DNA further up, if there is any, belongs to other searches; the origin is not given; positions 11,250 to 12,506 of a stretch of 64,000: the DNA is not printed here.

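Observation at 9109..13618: Translationally coupled operon: TIR-P-loop ATPase, unknown 319-aa protein, DNA methyltransferase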

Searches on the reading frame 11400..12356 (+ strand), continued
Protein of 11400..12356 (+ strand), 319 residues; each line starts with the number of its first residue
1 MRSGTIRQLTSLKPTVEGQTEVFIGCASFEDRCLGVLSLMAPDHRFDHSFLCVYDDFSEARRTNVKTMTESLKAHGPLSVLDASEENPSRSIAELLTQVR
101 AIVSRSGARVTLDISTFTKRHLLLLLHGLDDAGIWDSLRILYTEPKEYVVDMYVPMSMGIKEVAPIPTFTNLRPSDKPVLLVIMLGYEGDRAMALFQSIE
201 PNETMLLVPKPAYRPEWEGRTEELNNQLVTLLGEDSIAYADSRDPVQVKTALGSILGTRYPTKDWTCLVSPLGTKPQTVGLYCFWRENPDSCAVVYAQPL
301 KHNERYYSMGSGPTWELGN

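Call 44: search_protein_families(library=pfam, proteins=[L070:4534-5553:+, L070:5553-7583:+, L070:7576-8523:+, L070:3093-4592:+, L061:6970-7992:+, L050:1255-1899:+, L051:5536-6198:+, L063:6929-7930:+, L078:4744-5730:+, L057:5822-6250:+], max_evalue=0.1)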
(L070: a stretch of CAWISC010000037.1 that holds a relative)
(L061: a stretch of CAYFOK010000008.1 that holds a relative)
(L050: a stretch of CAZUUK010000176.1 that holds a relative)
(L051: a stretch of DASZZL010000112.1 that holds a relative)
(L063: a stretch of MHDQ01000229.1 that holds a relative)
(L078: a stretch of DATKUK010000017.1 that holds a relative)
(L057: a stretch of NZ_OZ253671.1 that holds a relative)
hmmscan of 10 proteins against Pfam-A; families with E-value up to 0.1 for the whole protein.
L070:4534-5553:+ (340 aa): 1 family
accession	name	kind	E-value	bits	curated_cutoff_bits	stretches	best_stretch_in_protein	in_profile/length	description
PF24390.1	PRTase-CE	-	1.5e-61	208.9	27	1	44-328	1-253/253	PRTase-CE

L070:5553-7583:+ (677 aa): 5 families
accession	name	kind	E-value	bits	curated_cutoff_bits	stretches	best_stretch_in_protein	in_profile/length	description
PF24389.1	ORC-CDC6-like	-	8.2e-125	418.1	27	1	7-625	1-571/571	ORC-CDC6-like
PF13191.12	AAA_16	-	0.00029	21.8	32.6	1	34-246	15-156/167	AAA ATPase domain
PF13401.12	AAA_22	-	0.012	16.4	27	0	212-248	75-110/130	AAA domain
PF25199.1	nSTAND_NTPase5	-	0.059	13.6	34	0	45-68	42-65/145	Novel STAND NTPase 5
PF01637.24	ATPase_2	-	0.072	13.3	33.2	0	35-63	11-39/225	ATPase domain predominantly from Archaea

L070:7576-8523:+ (316 aa): 0 families

L070:3093-4592:+ (500 aa): 4 families
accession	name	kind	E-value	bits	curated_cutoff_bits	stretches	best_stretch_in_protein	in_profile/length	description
PF01555.25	N6_N4_Mtase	-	4.2e-14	53.5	26.7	2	113-148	178-213/221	DNA methylase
PF01170.24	UPF0020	-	3.1e-08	34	22.3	1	95-142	8-54/197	RMKL-like, methyltransferase domain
PF02086.21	MethyltransfD12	-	0.0016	18.6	22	1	98-148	7-52/253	D12 class N6 adenine-specific DNA methyltransferase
PF03602.21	Cons_hypoth95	-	0.0025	18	24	1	116-151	41-77/182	Conserved hypothetical protein 95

L061:6970-7992:+ (341 aa): 1 family
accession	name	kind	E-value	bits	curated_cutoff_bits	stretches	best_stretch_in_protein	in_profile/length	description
PF10137.14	CAP12-PCTIR_TIR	-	0.038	14.4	24.7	0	121-147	75-102/119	CAP12/Pycsar effector protein, TIR domain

L050:1255-1899:+ (215 aa): 1 family
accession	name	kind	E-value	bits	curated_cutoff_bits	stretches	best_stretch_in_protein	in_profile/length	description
PF25539.1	Bestrophin_2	-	0.058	13.3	27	1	90-189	106-199/288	Bacterial/Fungal Bestrophin protein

L051:5536-6198:+ (221 aa): 0 families

L063:6929-7930:+ (334 aa): 2 families
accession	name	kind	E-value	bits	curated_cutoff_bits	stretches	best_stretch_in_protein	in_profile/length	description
PF10137.14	CAP12-PCTIR_TIR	-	0.0053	17.2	24.7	1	108-137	71-101/119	CAP12/Pycsar effector protein, TIR domain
PF05014.21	Nuc_deoxyrib_tr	-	0.1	13.2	28.8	0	109-134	70-97/117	Nucleoside 2-deoxyribosyltransferase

L078:4744-5730:+ (329 aa): 1 family
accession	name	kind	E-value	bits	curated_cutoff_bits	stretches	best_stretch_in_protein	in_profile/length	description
PF24390.1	PRTase-CE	-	1.1e-61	209.4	27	1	42-323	2-253/253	PRTase-CE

L057:5822-6250:+ (143 aa): 1 family
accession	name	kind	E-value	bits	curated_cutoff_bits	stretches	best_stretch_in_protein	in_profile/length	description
PF13676.11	TIR_2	-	0.082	13.8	28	1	10-106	7-109/122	TIR domain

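Call 45: search_protein_families(library=padloc, proteins=[L070:4534-5553:+, L070:5553-7583:+, L070:7576-8523:+, L070:3093-4592:+, L061:6970-7992:+, L050:1255-1899:+, L051:5536-6198:+, L063:6929-7930:+, L078:4744-5730:+, L057:5822-6250:+], max_evalue=0.01)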
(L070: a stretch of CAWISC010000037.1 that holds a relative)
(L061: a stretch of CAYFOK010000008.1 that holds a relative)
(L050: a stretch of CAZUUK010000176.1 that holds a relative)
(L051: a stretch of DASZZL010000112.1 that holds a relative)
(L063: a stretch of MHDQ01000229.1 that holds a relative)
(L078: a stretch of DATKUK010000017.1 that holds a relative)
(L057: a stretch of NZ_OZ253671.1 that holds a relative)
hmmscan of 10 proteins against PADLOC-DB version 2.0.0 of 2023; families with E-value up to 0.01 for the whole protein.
L070:4534-5553:+ (340 aa): 5 families
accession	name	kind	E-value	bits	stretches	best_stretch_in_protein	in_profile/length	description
PDLC02934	PRTase_III-A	-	7.1e-28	95.6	1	46-330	27-261/393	-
PDLC02935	PRTase_III-A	-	1e-23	82.2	1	29-328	13-260/290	-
PDLC02933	PRTase_III-A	-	1.1e-15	56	1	174-327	119-255/368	-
PDLC02932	PRTase_III-A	-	4e-12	44.2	1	132-319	88-260/271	-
PDLC02931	PRTase_III-A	-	8.5e-11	40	1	177-328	136-267/267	-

L070:5553-7583:+ (677 aa): 2 families
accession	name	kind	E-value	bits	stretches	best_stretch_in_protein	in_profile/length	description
PDLC01925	CARF6--CARF_STK_AAA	-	0.0035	13.1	1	43-96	333-390/1187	-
PDLC01994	RtcR_PspF1--CARF_AAA_HTH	-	0.0095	13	0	45-69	182-206/468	-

L070:7576-8523:+ (316 aa): 8 families
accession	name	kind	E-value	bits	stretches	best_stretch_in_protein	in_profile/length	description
PDLC01914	CARF6--CARF_CARF_CARF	-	9.2e-96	318.9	1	4-316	3-310/311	-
PDLC01922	CARF6--CARF_CARF_CARF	-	3.6e-26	90.3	1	97-316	94-295/295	-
PDLC01920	CARF6--CARF_CARF_CARF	-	1.1e-19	69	1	98-313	82-293/297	-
PDLC01917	CARF6--CARF_CARF_CARF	-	5e-12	43.7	1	93-280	94-270/308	-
PDLC01913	CARF6--CARF_CARF_CARF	-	1.3e-08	32.5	1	98-315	89-300/305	-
PDLC01923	CARF6--CARF_CARF_CARF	-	1.4e-05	22.3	1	76-283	89-276/299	-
PDLC01911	CARF6--CARF_CARF_CARF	-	0.00018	19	1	97-283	117-291/325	-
PDLC01915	CARF6--CARF_CARF_CARF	-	0.0027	15.2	1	23-273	18-254/297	-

L070:3093-4592:+ (500 aa): 37 families (the best 25 are shown)
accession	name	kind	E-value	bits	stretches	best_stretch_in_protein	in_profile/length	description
PDLC03322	MTase_II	-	6.7e-43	145.2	1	87-477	34-419/446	Type II methyltransferase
PDLC03362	MTase_II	-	3.9e-24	83.3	1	88-493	42-436/438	Type II methyltransferase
PDLC03239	MTase_II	-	5.2e-24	82.7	1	89-379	65-342/442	Type II methyltransferase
PDLC03380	MTase_II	-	1.7e-21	74.9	2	88-171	30-111/393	Type II methyltransferase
PDLC03377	MTase_II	-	2.2e-16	57.5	1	88-372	94-367/504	Type II methyltransferase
PDLC03360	MTase_II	-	5.8e-16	56.5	1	93-493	40-441/441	Type II methyltransferase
PDLC03364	MTase_II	-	1.9e-14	51.5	1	85-213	28-154/380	Type II methyltransferase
PDLC03249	MTase_II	-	5.1e-14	50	1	88-159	103-181/541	Type II methyltransferase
PDLC03369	MTase_II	-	1.6e-13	48.3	2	320-493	348-530/532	Type II methyltransferase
PDLC03224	MTase_II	-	1e-12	45.8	1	115-459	92-446/481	Type II methyltransferase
PDLC03353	MTase_II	-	1.3e-12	45.8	2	317-464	22-114/260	Type II methyltransferase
PDLC03325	MTase_II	-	2.4e-12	44.3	1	84-340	59-310/426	Type II methyltransferase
PDLC03312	MTase_II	-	1.8e-10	37.2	1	79-168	778-866/1344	Type II methyltransferase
PDLC03319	MTase_II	-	4.1e-10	37.1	1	113-155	20-62/503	Type II methyltransferase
PDLC03283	MTase_II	-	1e-08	32.9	1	113-147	226-260/352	Type II methyltransferase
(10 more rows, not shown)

L061:6970-7992:+ (341 aa): 0 families

L050:1255-1899:+ (215 aa): 0 families

L051:5536-6198:+ (221 aa): 0 families

L063:6929-7930:+ (334 aa): 0 families

L078:4744-5730:+ (329 aa): 5 families
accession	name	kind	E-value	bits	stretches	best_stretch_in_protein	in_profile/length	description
PDLC02934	PRTase_III-A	-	1.3e-34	117.8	1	33-325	17-261/393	-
PDLC02935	PRTase_III-A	-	6.7e-28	95.8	1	33-323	20-260/290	-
PDLC02933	PRTase_III-A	-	1.3e-18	65.8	1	37-322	9-255/368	-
PDLC02931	PRTase_III-A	-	6.3e-13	47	1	131-323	96-267/267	-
PDLC02932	PRTase_III-A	-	2.5e-11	41.6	1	127-312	86-258/271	-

L057:5822-6250:+ (143 aa): 0 families

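Call 78: search_dna_similar(query=window:11400-12356:+, collection=plasmids, mode=protein, max_evalue=0.001, max_rows=20)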
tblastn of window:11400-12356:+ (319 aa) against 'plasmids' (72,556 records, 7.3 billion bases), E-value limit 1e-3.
Records with a match: 8; places in all: 8; records where one place covers at least 80% of the query: 2.
Best place of each record, by identity: <60% 8.
By first word of the organism name: Burkholderia 2; Moraxella 2; Spirosoma 1; Rhizobium 1; Agrobacterium 1; Paraburkholderia 1.
By predicted mobility (MOB-suite, as given by PLSDB): mobilizable 4; non-mobilizable 3; conjugative 1.
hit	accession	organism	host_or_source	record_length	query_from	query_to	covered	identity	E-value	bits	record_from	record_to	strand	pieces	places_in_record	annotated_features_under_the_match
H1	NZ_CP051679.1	Spirosoma rhododendri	cell culture,Flower of Rhododendron ...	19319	9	308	94%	27.6%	1e-12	76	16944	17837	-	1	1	hypothetical protein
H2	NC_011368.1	Rhizobium leguminosarum bv. trifolii WSM2304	-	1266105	23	308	90%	26.1%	8e-5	52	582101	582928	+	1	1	record has no annotation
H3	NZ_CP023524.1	Burkholderia gladioli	Onion,onion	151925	137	314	56%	25.9%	2e-6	57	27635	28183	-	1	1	hypothetical protein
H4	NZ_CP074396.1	Agrobacterium salinitolerans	Cotton,tiaaue sample,root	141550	173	308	43%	33.6%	2e-6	57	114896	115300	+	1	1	hypothetical protein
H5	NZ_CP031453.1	Burkholderia gladioli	Lagria villosa,Whole organism,Female ...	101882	137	314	56%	25.4%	6e-6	56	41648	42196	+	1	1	hypothetical protein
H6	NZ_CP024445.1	Moraxella osloensis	Homo sapiens,single cell,skin swab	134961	141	305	52%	26.3%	8e-8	61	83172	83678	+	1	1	hypothetical protein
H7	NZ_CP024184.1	Moraxella osloensis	Homo sapiens,single cell,skin swab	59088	141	305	52%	26.3%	9e-8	61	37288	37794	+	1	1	hypothetical protein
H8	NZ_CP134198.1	Paraburkholderia sp. FT54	single cell,Rhizosphere soil of Tomato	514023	136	310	55%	23.8%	2e-5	54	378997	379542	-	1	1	hypothetical protein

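Call 79: search_dna_similar(query=window:11400-12356:+, collection=phages, mode=protein, max_evalue=0.001, max_rows=20)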
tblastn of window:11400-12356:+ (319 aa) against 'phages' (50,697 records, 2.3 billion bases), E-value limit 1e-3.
Records with a match: 2; places in all: 2; records where one place covers at least 80% of the query: 0.
Best place of each record, by identity: <60% 2.
By first word of the organism name: Acinetobacter 2.
By host as written in the record: - 2.
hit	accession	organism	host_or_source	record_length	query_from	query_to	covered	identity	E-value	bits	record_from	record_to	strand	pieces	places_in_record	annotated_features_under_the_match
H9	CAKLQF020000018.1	Acinetobacter phage MD-2021a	not known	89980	137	305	53%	26.3%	5e-8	60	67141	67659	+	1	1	Uncharacterised protein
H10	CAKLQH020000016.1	Acinetobacter phage MD-2021a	not known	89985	137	305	53%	26.3%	5e-8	60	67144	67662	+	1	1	Uncharacterised protein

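Call 80: get_annotated_region(hit=H1, flank=6000)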
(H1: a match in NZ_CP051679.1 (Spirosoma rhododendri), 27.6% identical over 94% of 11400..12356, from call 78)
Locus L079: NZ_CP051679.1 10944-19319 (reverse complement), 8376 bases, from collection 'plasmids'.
description: Spirosoma rhododendri strain CJU-R4 plasmid unnamed2, complete sequence
organism: Spirosoma rhododendri (NCBI taxid 2728024)
taxonomy: Bacteria; Bacteroidota; Cytophagia; Cytophagales; Cytophagaceae; Spirosoma; Spirosoma rhododendri
host: -; source: cell culture,Flower of Rhododendron schlippenbachii; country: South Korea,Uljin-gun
typing (MOB-suite, as given by PLSDB): non-mobilizable
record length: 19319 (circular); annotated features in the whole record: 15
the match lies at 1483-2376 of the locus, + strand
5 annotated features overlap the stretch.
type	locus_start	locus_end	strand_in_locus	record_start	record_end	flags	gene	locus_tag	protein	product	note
CDS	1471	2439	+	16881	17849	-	-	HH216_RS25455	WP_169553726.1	hypothetical protein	-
CDS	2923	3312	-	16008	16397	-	-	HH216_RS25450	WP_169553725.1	response regulator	GO:0000160 - phosphorelay signal transduction system [Evidence IEA]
CDS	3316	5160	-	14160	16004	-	-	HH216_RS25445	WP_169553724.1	PAS domain S-box protein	-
CDS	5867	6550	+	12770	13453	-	-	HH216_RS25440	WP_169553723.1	recombinase family protein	GO:0006310 - DNA recombination [Evidence IEA]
CDS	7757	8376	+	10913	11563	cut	-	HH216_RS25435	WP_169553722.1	AAA family ATPase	-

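Call 81: get_annotated_region(hit=H6, flank=6000)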
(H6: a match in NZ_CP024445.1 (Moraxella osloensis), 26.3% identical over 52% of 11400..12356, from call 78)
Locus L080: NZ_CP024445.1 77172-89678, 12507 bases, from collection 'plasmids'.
description: Moraxella osloensis strain NP7 plasmid pNP7-2, complete sequence
organism: Moraxella osloensis (NCBI taxid 34062)
taxonomy: Bacteria; Pseudomonadota; Gammaproteobacteria; Moraxellales; Moraxellaceae; Moraxella; Moraxella osloensis
host: -; source: Homo sapiens,single cell,skin swab; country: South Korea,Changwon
typing (MOB-suite, as given by PLSDB): mobilizable; replicon rep_cluster_263; relaxase MOBP
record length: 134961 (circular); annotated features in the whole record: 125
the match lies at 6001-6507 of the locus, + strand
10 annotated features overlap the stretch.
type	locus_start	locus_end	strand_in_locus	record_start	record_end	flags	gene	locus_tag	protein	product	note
CDS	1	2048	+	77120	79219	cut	-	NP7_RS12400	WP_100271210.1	hypothetical protein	-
CDS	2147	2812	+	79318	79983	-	-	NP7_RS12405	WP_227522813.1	dUTP diphosphatase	-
CDS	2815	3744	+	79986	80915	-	-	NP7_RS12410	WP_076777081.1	hypothetical protein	-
CDS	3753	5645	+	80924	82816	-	-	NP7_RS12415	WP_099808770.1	hypothetical protein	-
CDS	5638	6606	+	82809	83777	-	-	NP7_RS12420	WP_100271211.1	hypothetical protein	-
CDS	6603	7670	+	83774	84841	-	-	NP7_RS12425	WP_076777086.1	N-6 DNA methylase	-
CDS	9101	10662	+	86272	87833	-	-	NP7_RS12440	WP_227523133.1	IS3 family transposase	-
CDS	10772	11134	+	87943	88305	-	-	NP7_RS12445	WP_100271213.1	hypothetical protein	-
CDS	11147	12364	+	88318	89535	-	-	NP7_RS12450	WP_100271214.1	PfkB family carbohydrate kinase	-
CDS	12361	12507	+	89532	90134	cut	-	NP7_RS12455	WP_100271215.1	7-cyano-7-deazaguanine synthase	-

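Call 82: get_annotated_region(hit=H3, flank=6000)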
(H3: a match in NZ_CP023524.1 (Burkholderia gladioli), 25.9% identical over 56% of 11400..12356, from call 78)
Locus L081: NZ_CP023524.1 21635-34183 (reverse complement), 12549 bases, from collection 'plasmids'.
description: Burkholderia gladioli pv. gladioli strain FDAARGOS_389 plasmid unnamed, complete sequence
organism: Burkholderia gladioli (NCBI taxid 32009)
taxonomy: Bacteria; Pseudomonadota; Betaproteobacteria; Burkholderiales; Burkholderiaceae; Burkholderia; Burkholderia gladioli
host: -; source: Onion,onion; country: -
typing (MOB-suite, as given by PLSDB): mobilizable; relaxase MOBH
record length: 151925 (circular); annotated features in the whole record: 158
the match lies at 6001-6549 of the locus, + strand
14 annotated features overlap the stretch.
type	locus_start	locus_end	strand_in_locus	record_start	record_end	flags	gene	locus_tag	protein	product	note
CDS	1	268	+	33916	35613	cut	-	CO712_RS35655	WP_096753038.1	methyl-accepting chemotaxis protein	GO:0007165 - signal transduction [Evidence IEA]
CDS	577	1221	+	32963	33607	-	-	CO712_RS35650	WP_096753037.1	DUF4433 domain-containing protein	-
CDS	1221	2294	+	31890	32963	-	-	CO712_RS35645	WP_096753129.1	macro domain-containing protein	-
CDS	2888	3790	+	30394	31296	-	-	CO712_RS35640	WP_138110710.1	hypothetical protein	-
CDS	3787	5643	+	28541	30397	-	-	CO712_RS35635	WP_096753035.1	hypothetical protein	-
CDS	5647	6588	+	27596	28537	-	-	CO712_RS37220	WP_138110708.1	hypothetical protein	-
CDS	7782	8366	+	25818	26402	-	-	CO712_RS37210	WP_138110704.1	hypothetical protein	-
CDS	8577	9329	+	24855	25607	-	-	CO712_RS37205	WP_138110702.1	hypothetical protein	-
CDS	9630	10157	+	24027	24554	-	-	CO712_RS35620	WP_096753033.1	hypothetical protein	-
CDS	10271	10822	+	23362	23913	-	-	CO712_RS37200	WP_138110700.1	hypothetical protein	-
CDS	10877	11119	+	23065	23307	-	-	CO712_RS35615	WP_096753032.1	hypothetical protein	-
CDS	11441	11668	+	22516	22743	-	-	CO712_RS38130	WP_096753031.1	transcriptional regulator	-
CDS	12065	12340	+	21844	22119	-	-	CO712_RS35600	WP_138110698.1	hypothetical protein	-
CDS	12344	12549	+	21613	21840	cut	-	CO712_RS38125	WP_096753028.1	hypothetical protein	-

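Call 84: search_protein_representatives(alignment_id=A1)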
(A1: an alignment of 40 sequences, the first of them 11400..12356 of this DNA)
Query: 40 sequences, 324 profile positions. Proteins with E-value up to 0.001 (for the whole library): 2969; up to 1e-10: 1478; up to 1e-30: 201. The best 150 are listed.
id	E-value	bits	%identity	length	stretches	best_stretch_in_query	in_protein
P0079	4.0e-138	476.3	-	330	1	3-322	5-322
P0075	2.9e-136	470.2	-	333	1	3-322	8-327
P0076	2.6e-132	457.2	-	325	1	2-322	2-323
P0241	4.6e-109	380.8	-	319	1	5-318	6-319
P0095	3.2e-98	345.2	-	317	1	16-320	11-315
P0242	3.1e-93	328.8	-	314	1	7-319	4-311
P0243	3.8e-91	321.9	-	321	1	8-321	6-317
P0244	1.6e-90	319.9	-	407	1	7-227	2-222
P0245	4.1e-90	318.5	-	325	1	14-320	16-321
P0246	2.2e-88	312.9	-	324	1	7-323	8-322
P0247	4.4e-87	308.6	-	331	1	6-320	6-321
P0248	5.5e-85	301.7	-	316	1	22-320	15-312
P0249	9.5e-84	297.6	-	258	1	68-320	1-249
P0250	1.6e-83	296.9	-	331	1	8-320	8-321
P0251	4.2e-83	295.5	-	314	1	19-320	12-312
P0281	3.7e-61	223.4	-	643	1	109-317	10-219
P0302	1.4e-50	188.7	-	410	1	2-317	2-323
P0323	9.7e-47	176.0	-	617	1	4-318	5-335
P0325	1.2e-46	175.7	-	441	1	10-320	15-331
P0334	1.6e-44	168.7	-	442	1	9-316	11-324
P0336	7.6e-44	166.5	-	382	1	7-310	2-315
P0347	1.7e-41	158.8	-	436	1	9-322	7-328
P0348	3.0e-41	158.0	-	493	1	19-319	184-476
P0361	4.1e-38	147.7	-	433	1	16-320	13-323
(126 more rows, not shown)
